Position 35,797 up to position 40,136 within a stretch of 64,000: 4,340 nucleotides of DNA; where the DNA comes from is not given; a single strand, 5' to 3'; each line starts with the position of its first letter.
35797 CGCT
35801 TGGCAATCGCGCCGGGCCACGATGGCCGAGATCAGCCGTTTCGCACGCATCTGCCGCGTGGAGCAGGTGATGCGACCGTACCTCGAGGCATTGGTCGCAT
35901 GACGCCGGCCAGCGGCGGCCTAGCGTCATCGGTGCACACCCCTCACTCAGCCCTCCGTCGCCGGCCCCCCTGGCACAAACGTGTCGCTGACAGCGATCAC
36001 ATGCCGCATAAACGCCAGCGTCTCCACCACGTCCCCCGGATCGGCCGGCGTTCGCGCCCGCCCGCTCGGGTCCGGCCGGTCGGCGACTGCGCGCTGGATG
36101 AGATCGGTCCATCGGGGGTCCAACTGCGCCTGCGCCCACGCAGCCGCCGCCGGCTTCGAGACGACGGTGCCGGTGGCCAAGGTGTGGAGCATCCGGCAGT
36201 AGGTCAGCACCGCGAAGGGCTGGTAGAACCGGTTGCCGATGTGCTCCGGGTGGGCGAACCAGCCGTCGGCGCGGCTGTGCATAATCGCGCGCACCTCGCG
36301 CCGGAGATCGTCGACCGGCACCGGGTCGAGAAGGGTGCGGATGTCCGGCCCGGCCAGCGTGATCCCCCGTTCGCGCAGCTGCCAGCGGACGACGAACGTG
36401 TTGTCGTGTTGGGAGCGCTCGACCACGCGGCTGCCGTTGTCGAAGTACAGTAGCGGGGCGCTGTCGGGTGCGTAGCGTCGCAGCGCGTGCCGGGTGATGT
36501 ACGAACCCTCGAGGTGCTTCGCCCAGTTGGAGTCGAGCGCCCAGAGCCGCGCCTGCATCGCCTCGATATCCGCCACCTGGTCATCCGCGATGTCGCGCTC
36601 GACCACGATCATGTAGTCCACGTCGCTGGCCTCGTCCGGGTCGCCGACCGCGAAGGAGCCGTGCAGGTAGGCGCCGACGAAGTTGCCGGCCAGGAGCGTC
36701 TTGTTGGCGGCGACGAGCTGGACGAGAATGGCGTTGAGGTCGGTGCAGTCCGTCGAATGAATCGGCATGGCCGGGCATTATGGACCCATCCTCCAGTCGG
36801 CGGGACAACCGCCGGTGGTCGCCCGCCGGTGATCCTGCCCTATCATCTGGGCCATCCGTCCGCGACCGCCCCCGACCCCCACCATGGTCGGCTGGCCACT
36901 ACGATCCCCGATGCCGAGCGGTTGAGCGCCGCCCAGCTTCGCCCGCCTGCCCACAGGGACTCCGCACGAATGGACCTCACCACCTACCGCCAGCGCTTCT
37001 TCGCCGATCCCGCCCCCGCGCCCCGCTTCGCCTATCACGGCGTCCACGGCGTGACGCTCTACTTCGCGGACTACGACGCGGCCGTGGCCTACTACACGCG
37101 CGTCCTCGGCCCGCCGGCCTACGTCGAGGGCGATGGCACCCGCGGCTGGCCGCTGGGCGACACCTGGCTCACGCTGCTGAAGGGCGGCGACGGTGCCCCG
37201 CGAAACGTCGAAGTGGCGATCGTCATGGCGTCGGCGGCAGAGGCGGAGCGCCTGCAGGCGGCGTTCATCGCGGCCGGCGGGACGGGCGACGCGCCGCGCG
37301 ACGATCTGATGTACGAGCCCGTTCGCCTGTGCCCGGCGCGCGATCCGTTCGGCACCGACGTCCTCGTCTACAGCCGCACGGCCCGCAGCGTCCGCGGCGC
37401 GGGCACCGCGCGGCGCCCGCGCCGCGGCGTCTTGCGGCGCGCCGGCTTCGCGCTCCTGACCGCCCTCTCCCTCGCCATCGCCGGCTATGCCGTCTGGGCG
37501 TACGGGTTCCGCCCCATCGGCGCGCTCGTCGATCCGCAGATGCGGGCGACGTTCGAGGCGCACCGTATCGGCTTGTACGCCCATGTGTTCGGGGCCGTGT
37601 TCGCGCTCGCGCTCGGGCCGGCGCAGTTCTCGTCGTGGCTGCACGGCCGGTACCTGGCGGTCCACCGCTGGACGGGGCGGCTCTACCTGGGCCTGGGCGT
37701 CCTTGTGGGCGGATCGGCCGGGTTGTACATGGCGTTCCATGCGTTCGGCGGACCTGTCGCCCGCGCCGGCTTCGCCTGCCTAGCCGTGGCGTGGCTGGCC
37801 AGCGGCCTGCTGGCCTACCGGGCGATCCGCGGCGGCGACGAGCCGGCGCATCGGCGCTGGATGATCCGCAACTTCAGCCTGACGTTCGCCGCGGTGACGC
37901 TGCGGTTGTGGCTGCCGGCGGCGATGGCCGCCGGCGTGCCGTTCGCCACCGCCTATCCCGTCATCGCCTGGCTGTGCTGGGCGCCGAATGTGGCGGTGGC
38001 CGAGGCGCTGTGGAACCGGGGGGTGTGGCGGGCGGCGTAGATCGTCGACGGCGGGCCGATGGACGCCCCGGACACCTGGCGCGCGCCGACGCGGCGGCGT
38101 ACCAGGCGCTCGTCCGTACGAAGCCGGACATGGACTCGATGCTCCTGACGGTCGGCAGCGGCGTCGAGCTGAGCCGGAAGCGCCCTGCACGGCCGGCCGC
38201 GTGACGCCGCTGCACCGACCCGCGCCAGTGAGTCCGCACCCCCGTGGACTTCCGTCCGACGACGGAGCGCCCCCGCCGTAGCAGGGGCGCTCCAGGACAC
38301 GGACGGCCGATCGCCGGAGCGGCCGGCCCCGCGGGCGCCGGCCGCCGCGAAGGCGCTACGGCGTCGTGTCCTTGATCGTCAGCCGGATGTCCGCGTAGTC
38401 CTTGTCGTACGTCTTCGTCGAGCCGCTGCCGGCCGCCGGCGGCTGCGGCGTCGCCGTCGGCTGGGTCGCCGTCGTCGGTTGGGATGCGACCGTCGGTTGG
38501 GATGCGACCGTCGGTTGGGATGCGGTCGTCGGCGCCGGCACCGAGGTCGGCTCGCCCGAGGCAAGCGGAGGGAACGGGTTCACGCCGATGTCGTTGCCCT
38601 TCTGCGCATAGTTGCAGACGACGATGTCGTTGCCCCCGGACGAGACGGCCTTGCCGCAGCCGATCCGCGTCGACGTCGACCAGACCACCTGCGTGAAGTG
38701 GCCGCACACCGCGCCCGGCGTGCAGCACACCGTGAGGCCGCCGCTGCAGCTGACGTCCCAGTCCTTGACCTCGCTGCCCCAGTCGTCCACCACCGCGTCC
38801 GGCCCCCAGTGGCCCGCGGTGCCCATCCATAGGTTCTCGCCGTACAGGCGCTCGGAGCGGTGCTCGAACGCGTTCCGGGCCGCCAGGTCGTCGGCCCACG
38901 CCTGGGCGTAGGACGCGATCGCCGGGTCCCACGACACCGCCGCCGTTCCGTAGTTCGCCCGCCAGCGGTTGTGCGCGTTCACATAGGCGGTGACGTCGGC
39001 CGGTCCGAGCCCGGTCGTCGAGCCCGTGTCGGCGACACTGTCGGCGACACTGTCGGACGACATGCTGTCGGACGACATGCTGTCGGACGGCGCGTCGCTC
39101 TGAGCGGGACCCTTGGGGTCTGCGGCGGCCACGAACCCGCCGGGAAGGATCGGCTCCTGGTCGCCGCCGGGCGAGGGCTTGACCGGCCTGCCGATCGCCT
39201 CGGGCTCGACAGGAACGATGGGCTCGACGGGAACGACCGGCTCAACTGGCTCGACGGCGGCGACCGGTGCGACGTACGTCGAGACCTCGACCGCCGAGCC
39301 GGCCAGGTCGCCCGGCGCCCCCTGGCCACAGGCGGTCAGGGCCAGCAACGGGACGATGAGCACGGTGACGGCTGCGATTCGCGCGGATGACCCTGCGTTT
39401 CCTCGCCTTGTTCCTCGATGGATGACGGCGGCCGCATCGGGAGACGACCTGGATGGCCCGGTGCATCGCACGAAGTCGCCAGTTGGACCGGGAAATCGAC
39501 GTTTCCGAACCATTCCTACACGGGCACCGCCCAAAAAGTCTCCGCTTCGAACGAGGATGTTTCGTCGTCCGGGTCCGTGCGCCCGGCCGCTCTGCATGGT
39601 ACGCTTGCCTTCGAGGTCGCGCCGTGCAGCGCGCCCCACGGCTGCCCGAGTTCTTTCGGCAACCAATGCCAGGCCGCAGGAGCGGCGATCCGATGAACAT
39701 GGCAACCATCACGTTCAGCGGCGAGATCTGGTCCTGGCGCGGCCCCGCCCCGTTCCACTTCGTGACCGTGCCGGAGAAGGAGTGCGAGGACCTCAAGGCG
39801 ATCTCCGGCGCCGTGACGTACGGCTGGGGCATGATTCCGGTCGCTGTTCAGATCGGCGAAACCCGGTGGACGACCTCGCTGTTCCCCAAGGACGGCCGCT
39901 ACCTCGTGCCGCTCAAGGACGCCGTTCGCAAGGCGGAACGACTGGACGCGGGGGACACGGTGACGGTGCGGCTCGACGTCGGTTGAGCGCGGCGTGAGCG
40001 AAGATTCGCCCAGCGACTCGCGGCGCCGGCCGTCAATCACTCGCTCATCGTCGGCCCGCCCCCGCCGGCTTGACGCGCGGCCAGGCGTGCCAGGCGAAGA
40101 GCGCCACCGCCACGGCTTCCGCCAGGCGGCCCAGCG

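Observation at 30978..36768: Lower-GC defence/TA islet inserted after the topoisomerase genes: HigBA, orphan HicB-like, R-M pair, orphan AbiEi, AadA-like NTase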

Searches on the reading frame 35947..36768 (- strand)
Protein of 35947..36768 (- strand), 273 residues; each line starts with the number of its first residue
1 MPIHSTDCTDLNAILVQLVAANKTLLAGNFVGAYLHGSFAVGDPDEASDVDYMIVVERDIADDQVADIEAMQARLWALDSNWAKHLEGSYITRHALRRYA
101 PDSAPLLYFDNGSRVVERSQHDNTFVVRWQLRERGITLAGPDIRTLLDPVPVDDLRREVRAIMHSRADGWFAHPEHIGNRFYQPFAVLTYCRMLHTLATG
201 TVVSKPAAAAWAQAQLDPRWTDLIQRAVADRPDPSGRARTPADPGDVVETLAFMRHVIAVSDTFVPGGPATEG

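Call 3: search_protein_families(library=pfam, proteins=[window:35947-36768:-], max_evalue=0.01)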
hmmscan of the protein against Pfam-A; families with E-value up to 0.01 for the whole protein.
window:35947-36768:- (273 aa): 3 families
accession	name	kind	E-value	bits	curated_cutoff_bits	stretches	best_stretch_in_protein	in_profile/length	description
PF13427.11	AadA_C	-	1.8e-12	47.8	22.2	1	146-231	2-78/103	Aminoglycoside adenylyltransferase, C-terminal domain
PF18765.7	Polbeta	-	2.6e-05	24.7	26.9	1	31-71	14-54/93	Polymerase beta, Nucleotidyltransferase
PF01909.29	NTP_transf_2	-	0.00078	20.2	21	1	32-59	16-43/93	Nucleotidyltransferase domain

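Call 4: search_protein_families(library=padloc, proteins=[window:35947-36768:-], max_evalue=0.01)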
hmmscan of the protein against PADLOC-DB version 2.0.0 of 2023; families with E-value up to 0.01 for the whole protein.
window:35947-36768:- (273 aa): 2 families
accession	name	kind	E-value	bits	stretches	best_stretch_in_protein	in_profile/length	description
PDLC04903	PDC-S09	-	8.1e-08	30.5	1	10-91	6-85/108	-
PDLC04368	PDC-M05A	-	0.00077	17.3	1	26-75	103-152/201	-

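Call 5: search_protein_families(library=ncbifam, proteins=[window:35947-36768:-], max_evalue=0.01)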
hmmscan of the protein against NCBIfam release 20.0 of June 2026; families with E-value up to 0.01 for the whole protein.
window:35947-36768:- (273 aa): 11 families
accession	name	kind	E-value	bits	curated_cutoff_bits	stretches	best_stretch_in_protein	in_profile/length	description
NF012212.1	ANT_9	subfamily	1.1e-20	74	340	2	116-228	116-219/249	aminoglycoside nucleotidyltransferase ANT(9)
NF010309.0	PRK13746.1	subfamily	6.5e-13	48.6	193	1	23-228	21-228/263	aminoglycoside adenylyltransferase family protein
NF045909.1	ANT_9_Ic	equivalog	9.9e-11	41.4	505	1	126-218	133-216/259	aminoglycoside nucleotidyltransferase ANT(9)-Ic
NF012157.0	ANT_3pp_I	equivalog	1.3e-08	34.5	375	1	129-227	130-221/256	AadA family aminoglycoside 3''-O-nucleotidyltransferase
NF033220.1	ANT_3pp_II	equivalog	2.1e-08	33.9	400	1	136-229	135-221/258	ANT(3'')-II family aminoglycoside nucleotidyltransferase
NF012135.0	ANT_3pp_9_crypt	exception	6.9e-08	32.3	560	1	115-221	121-221/262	cryptic aminoglycoside nucleotidyltransferase ANT(3'')/ANT(9)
NF033126.1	ANT_3pp_AadA1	exception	2.8e-07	30.4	587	1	130-227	132-222/258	ANT(3'')-Ia family aminoglycoside nucleotidyltransferase AadA1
NF051468.1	ANT_AadA37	exception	9.7e-07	28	550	1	134-227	144-231/265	ANT(3'')-I family aminoglycoside nucleotidyltransferase AadA37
NF033127.1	ANT_3pp_AadA3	exception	1.1e-06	28.4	595.5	1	130-221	132-216/258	ANT(3'')-Ia family aminoglycoside nucleotidyltransferase AadA3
NF053581.1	ANT_3pp_Ic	exception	3.1e-05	23.7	545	1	117-227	123-227/265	aminoglycoside nucleotidyltransferase ANT(3'')-Ic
NF047752.1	MntA_antitoxin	equivalog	0.0074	16.2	60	0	32-63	9-37/106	type VII toxin-antitoxin system MntA family adenylyltransferase antitoxin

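Call 70: search_solved_structures(query=window:35950-36768:-, max_evalue=0.001)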
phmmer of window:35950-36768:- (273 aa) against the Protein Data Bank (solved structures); distinct sequences matched with E-value up to 0.001: 5.
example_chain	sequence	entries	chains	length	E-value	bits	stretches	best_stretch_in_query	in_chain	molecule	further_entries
7uy4_A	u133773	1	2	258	2.2e-06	30.7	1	127-226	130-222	Aminoglycoside (3'') (9) adenylyltransferase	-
4cs6_A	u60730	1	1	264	7.6e-06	29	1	32-223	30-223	AMINOGLYCOSIDE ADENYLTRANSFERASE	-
5g4a_A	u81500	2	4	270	8.2e-06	28.8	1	32-223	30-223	Aminoglycoside (3'') (9) adenylyltransferase | Streptomycin 3''-adenylyltransferase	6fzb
5lpa_A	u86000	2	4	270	9.9e-06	28.6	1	33-223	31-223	Streptomycin 3''-adenylyltransferase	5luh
6sxj_A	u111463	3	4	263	2e-05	27.6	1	26-209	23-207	Streptomycin 3''-adenylyltransferase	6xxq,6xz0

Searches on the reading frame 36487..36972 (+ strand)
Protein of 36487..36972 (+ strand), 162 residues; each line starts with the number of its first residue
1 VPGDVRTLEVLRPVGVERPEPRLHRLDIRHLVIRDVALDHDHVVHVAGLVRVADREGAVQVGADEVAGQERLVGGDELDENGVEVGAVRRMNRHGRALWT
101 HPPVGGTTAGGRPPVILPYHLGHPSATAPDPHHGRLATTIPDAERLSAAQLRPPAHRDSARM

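Call 60: search_protein_families(library=pfam, proteins=[window:36487-36972:+], max_evalue=0.001)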
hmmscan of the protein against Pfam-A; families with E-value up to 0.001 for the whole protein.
window:36487-36972:+ (162 aa): 0 families

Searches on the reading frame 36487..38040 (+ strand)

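Call 3: search_protein_families(library=pfam, proteins=[window:36487-38040:+], max_evalue=0.01)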
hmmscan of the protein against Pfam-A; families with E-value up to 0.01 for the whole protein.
window:36487-38040:+ (517 aa): 2 families
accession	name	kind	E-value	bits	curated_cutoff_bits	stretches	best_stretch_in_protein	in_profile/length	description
PF10067.14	DUF2306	-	3e-37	128.5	31.6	1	364-509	2-147/147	Predicted membrane protein (DUF2306)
PF00903.31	Glyoxalase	-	0.0018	19.1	20.6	1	188-291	4-118/121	Glyoxalase/Bleomycin resistance protein/Dioxygenase superfamily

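Call 4: search_protein_families(library=padloc, proteins=[window:36487-38040:+], max_evalue=0.01)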
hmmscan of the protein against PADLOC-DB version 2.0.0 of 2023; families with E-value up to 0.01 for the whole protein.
window:36487-38040:+ (517 aa): 0 families

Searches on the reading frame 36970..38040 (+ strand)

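Call 60: search_protein_families(library=pfam, proteins=[window:36970-38040:+], max_evalue=0.001)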
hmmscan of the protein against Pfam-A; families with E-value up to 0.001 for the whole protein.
window:36970-38040:+ (356 aa): 1 family
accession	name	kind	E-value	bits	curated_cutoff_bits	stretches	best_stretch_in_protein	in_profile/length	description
PF10067.14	DUF2306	-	1.4e-37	129.6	31.6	1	203-348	2-147/147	Predicted membrane protein (DUF2306)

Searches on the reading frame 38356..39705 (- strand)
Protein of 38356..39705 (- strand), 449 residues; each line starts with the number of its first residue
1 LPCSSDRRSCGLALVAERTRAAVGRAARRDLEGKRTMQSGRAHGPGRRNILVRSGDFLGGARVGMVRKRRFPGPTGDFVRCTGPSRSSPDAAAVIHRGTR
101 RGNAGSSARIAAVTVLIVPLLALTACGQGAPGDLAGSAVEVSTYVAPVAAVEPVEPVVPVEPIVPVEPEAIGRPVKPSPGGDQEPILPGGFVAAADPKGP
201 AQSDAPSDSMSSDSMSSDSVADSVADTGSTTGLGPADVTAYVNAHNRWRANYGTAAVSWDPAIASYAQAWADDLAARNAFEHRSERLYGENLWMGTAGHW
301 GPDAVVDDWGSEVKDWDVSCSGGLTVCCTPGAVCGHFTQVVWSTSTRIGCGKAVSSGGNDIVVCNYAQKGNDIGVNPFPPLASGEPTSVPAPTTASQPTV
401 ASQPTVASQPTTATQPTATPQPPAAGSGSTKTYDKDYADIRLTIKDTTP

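Call 34: search_protein_families(library=padloc, proteins=[window:38356-39705:-], max_evalue=0.01)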
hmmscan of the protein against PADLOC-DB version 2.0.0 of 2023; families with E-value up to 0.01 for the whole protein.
window:38356-39705:- (449 aa): 0 families

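Call 60: search_protein_families(library=pfam, proteins=[window:38356-39705:-], max_evalue=0.001)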
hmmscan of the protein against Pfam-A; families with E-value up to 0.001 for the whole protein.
window:38356-39705:- (449 aa): 1 family
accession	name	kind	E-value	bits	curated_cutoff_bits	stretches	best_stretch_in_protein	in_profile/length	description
PF00188.32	CAP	-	8.8e-21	75.4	21.1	1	242-366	1-117/117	Cysteine-rich secretory protein family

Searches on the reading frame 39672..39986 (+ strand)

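Call 34: search_protein_families(library=padloc, proteins=[window:39672-39986:+], max_evalue=0.01)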
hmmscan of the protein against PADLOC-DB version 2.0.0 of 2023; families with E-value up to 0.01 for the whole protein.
window:39672-39986:+ (104 aa): 0 families

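Call 60: search_protein_families(library=pfam, proteins=[window:39672-39986:+], max_evalue=0.001)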
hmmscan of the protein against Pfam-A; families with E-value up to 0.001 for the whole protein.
window:39672-39986:+ (104 aa): 1 family
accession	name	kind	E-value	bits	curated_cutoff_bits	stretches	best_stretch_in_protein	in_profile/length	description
PF08922.17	DUF1905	-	1.5e-28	99.2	24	1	15-101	1-81/81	Domain of unknown function (DUF1905)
